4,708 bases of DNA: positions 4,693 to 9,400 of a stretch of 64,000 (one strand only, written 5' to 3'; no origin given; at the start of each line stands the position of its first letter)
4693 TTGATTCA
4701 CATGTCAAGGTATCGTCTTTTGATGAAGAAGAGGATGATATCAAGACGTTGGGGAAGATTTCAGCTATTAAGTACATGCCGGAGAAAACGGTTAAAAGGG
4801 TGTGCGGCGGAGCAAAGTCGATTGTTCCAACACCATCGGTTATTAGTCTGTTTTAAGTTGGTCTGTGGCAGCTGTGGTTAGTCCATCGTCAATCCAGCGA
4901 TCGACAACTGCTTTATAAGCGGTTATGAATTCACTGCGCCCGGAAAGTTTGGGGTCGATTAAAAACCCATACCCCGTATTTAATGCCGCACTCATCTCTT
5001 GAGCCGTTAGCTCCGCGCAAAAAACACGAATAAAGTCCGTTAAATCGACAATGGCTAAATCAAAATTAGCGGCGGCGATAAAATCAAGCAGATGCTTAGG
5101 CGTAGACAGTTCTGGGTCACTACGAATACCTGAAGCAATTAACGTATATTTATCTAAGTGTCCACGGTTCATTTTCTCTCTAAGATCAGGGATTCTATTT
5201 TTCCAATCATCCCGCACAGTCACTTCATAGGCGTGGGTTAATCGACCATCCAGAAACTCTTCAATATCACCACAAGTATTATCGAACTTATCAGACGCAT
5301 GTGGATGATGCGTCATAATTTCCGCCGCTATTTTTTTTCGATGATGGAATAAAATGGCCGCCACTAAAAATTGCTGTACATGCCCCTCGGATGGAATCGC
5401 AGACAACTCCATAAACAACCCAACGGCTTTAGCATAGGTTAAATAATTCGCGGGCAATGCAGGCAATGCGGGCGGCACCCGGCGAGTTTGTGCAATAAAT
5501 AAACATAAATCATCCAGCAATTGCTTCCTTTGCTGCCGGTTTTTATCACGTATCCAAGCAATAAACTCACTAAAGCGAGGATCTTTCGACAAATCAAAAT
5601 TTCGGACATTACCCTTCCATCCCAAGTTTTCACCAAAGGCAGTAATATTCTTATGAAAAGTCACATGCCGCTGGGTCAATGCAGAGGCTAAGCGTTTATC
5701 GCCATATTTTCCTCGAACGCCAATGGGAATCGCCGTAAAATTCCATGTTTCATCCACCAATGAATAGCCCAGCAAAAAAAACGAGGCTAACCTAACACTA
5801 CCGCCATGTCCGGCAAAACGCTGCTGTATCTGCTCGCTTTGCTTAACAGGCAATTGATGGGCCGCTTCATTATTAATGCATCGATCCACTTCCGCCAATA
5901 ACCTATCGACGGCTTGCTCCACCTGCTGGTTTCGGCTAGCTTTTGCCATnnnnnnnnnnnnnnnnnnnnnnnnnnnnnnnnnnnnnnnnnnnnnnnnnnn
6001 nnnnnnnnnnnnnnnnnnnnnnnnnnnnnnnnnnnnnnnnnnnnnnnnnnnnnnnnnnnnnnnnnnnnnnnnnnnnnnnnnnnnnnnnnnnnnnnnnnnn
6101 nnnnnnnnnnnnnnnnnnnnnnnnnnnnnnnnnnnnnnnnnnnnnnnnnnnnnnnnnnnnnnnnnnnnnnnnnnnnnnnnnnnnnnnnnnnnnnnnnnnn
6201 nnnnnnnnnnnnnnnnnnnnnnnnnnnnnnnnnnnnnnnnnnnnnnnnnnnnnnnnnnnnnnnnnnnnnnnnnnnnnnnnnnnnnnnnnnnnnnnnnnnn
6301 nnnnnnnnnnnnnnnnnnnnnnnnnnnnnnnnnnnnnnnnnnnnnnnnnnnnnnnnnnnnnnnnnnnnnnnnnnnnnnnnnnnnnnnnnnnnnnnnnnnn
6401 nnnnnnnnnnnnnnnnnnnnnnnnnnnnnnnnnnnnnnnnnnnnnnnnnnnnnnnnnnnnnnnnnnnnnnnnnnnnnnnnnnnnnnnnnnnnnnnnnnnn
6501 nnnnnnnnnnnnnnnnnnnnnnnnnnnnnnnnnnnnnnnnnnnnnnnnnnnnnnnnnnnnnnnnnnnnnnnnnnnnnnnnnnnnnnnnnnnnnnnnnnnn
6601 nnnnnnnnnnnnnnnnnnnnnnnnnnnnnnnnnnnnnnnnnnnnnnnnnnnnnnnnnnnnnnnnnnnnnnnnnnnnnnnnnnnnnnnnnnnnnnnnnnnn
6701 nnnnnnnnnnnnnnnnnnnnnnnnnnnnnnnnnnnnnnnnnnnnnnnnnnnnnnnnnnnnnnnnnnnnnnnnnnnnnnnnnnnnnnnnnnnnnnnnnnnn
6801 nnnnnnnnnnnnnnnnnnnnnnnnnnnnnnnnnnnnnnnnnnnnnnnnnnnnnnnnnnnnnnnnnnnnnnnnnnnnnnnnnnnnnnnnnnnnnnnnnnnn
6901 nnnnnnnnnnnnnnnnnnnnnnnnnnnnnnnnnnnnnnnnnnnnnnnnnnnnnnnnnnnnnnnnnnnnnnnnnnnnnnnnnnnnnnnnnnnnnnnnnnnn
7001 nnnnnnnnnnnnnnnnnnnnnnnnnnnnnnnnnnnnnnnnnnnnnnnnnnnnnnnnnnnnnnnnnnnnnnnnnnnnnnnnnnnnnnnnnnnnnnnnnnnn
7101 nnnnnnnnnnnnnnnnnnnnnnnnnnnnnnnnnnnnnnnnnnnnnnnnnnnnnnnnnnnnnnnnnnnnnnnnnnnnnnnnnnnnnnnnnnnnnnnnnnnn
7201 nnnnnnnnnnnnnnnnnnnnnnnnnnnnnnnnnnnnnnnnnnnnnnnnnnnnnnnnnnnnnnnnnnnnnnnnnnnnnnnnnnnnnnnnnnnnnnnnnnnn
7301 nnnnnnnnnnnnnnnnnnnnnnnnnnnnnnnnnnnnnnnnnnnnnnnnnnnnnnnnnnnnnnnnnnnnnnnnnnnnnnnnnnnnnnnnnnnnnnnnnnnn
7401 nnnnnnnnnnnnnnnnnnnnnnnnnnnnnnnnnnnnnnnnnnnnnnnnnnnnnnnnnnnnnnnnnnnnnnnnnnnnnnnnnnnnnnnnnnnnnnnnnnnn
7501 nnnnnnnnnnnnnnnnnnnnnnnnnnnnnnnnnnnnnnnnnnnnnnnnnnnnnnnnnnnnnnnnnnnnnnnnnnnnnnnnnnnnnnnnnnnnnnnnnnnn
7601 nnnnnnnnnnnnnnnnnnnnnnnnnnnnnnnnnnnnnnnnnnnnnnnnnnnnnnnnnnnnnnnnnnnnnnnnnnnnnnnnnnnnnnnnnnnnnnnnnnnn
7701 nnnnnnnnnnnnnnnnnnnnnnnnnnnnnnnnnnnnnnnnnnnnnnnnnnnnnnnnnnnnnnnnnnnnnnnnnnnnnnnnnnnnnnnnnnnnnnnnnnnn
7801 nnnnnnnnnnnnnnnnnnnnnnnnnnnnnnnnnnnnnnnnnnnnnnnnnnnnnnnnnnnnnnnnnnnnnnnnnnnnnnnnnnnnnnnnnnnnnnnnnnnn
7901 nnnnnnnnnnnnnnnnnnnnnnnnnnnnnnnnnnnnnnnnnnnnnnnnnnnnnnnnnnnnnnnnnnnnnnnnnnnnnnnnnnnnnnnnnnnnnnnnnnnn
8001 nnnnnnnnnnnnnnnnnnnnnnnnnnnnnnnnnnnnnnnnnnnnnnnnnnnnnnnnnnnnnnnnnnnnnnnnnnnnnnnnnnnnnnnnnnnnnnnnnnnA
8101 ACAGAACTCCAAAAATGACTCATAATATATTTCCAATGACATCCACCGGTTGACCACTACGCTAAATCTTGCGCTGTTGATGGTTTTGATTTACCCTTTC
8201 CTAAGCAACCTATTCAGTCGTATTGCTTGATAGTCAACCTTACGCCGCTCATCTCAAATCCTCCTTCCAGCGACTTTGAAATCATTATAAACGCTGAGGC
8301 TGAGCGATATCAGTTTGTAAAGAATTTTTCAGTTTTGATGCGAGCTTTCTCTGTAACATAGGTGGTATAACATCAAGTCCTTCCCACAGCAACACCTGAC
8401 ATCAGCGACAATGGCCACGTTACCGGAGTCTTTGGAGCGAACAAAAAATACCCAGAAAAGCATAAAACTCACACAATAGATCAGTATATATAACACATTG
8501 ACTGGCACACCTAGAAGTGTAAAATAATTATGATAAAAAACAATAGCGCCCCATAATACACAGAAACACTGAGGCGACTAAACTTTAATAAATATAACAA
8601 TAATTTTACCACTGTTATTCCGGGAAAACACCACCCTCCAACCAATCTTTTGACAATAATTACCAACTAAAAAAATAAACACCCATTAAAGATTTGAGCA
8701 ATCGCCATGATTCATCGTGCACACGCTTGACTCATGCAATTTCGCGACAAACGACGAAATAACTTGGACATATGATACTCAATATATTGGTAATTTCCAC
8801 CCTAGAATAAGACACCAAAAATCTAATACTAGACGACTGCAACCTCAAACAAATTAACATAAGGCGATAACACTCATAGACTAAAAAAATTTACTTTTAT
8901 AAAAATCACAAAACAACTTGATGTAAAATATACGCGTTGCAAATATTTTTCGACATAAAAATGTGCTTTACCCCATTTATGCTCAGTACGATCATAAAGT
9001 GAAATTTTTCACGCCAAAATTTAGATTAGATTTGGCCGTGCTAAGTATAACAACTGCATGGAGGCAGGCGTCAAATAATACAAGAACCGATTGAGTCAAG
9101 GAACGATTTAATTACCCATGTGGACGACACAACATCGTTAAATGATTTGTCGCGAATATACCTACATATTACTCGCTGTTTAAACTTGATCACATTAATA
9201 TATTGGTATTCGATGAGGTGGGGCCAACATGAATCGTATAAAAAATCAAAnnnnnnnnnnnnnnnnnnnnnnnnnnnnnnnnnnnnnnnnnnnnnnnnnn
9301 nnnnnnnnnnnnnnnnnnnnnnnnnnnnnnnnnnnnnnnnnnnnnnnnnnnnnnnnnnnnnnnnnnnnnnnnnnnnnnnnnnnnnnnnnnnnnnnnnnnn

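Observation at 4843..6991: Type II restriction-modification module (m5C-MTase plus uncharacterised 368-aa partner) next to a GIY-YIG gene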

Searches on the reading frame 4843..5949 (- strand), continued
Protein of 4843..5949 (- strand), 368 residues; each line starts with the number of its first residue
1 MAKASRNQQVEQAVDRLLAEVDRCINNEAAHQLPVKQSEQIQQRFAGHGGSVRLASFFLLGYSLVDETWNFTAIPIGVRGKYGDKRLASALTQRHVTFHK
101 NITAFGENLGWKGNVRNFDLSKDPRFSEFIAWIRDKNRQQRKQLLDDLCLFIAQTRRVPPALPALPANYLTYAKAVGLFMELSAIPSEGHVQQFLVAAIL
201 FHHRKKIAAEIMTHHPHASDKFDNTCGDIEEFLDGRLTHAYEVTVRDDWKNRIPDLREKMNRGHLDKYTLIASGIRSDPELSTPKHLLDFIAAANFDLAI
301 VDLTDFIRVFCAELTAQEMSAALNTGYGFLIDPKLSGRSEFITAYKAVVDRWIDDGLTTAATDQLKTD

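Call 69: search_protein_representatives(alignment_id=A1)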
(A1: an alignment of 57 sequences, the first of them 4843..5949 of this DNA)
Query: 57 sequences, 353 profile positions. Proteins with E-value up to 0.001 (for the whole library): 215; up to 1e-10: 113; up to 1e-30: 38. The best 150 are listed.
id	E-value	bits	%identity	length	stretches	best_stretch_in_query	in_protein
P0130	1.7e-124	432.2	-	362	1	3-352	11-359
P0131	2.7e-120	418.4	-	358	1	1-351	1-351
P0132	5.9e-118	410.6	-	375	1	2-352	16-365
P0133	3.1e-111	388.5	-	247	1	2-246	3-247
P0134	1.0e-107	377.0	-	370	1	3-352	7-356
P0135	3.1e-106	372.1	-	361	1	2-353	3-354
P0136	6.8e-103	361.1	-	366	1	6-352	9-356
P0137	4.6e-101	355.1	-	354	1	6-352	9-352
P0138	1.2e-97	343.8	-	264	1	95-352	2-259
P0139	6.2e-97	341.5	-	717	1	2-352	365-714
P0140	4.5e-84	299.2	-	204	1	109-309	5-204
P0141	7.4e-81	288.6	-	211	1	55-264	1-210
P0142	3.0e-77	276.7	-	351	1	5-352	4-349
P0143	1.1e-71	258.5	-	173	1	2-173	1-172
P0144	3.0e-69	250.4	-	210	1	2-207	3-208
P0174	2.0e-24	103.0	-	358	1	25-330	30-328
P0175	2.1e-24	102.9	-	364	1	23-332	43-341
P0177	1.6e-23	100.1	-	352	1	124-331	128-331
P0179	4.9e-23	98.4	-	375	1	26-343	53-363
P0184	8.6e-21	91.0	-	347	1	112-330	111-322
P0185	1.4e-20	90.4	-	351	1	106-329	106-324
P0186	1.4e-20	90.3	-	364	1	45-333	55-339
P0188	3.5e-20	89.0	-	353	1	27-329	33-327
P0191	8.8e-19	84.4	-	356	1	15-344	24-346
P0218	7.4e-14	68.2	-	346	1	140-331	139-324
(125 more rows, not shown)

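Call 70: search_protein_families(library=pfam, proteins=[P0174, P0175, P0177, P0179, P0184, P0185, P0186, P0188, P0191, P0218], max_evalue=0.01)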
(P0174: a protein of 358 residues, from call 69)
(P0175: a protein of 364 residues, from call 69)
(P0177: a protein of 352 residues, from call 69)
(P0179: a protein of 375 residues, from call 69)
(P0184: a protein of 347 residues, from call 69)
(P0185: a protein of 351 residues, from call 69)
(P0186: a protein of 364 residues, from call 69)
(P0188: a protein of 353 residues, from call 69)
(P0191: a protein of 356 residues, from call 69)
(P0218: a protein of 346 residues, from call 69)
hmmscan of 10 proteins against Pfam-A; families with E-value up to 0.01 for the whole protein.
P0174 (358 aa): 0 families

P0175 (364 aa): 0 families

P0177 (352 aa): 2 families
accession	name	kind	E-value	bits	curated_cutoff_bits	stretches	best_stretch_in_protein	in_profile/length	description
PF01839.29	FG-GAP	-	2.4e-05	24.5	22.1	1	16-36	5-25/37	FG-GAP repeat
PF13517.12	FG-GAP_3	-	0.0004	21.4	26.9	1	20-90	1-60/61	FG-GAP-like repeat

P0179 (375 aa): 0 families

P0184 (347 aa): 0 families

P0185 (351 aa): 0 families

P0186 (364 aa): 0 families

P0188 (353 aa): 0 families

P0191 (356 aa): 0 families

P0218 (346 aa): 1 family
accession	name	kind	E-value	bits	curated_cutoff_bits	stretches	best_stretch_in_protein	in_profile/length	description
PF09566.16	RE_SacI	-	0.005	17.2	19.3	1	186-258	194-262/276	SacI restriction endonuclease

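Call 71: search_solved_structures(query=P0184, max_evalue=1)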
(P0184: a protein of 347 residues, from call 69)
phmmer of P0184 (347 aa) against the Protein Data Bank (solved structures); distinct sequences matched with E-value up to 1: 1.
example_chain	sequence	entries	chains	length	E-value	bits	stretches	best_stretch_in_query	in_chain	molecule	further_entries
6sbs_A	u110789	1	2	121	0.95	11.9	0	230-278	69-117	Regulatory protein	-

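Call 73: search_solved_structures(query=A2, max_evalue=10, show_alignments=1)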
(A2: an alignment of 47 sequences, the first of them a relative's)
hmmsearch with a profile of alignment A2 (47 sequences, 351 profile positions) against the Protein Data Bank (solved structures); distinct sequences matched with E-value up to 10: 0.

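Call 75: search_protein_families(library=pfam, alignment_id=A2, max_evalue=1)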
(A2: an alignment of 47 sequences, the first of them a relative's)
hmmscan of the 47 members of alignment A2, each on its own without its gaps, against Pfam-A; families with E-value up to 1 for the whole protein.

A. member 1, P0174 (358 aa): 2 families
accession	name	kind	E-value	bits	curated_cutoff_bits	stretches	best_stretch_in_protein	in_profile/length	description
PF09566.16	RE_SacI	-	0.042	14.2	19.3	1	187-252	192-252/276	SacI restriction endonuclease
PF24145.1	K1-lyase_N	-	0.15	12.6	27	1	167-199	18-50/72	K1 capsule-specific polysaccharide lyase, N-terminal domain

B. families by the number of members that match (of 47 scanned): 29 families (the first 25 are shown)
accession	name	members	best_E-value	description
PF09566.16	RE_SacI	9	0.0027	SacI restriction endonuclease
PF02043.22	Bac_chlorC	2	0.0086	Bacteriochlorophyll C binding protein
PF01839.29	FG-GAP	1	2.4e-05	FG-GAP repeat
PF13517.12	FG-GAP_3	1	0.0004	FG-GAP-like repeat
PF19698.5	DUF6197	1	0.0057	Family of unknown function (DUF6197)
PF05321.16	HHA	1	0.011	Haemolysin expression modulating protein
PF13428.12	TPR_14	1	0.014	Tetratricopeptide repeat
PF01867.21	Cas_Cas1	1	0.03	CRISPR associated protein Cas1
PF23627.1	LisH_WDR26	1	0.033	WDR26 Lis-homology motif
PF21531.3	Rv2175c_wHTH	1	0.038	DNA-binding protein Rv2175c, wHTH domain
PF06690.17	HcgC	1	0.047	FeGP cofactor biosynthesis protein, methyltransferase HcgC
PF17918.6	TetR_C_15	1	0.07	Tetracyclin repressor-like, C-terminal domain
PF00888.28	Cullin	1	0.072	Cullin family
PF22608.2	DNAX_ATPase_lid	1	0.074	DNA polymerase III clamp loader subunit, ATPase lid domain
PF19956.5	EAD2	1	0.086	Effector-associated domain 2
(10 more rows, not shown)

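Call 78: search_protein_families(library=pfam, proteins=[P0139], max_evalue=0.001)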
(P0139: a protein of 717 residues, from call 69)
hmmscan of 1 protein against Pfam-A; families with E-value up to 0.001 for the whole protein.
P0139 (717 aa): 1 family
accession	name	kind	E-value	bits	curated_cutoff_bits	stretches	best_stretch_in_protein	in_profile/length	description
PF00145.23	DNA_methylase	-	1.5e-62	212.3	22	1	4-324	2-322/324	C-5 cytosine-specific DNA methylase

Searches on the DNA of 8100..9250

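Call 67: search_rna_families(source=window, start=8100, end=9250, threshold=evalue, max_evalue=1)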
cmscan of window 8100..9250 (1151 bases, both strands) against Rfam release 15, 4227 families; matches with E-value up to 1: 0.
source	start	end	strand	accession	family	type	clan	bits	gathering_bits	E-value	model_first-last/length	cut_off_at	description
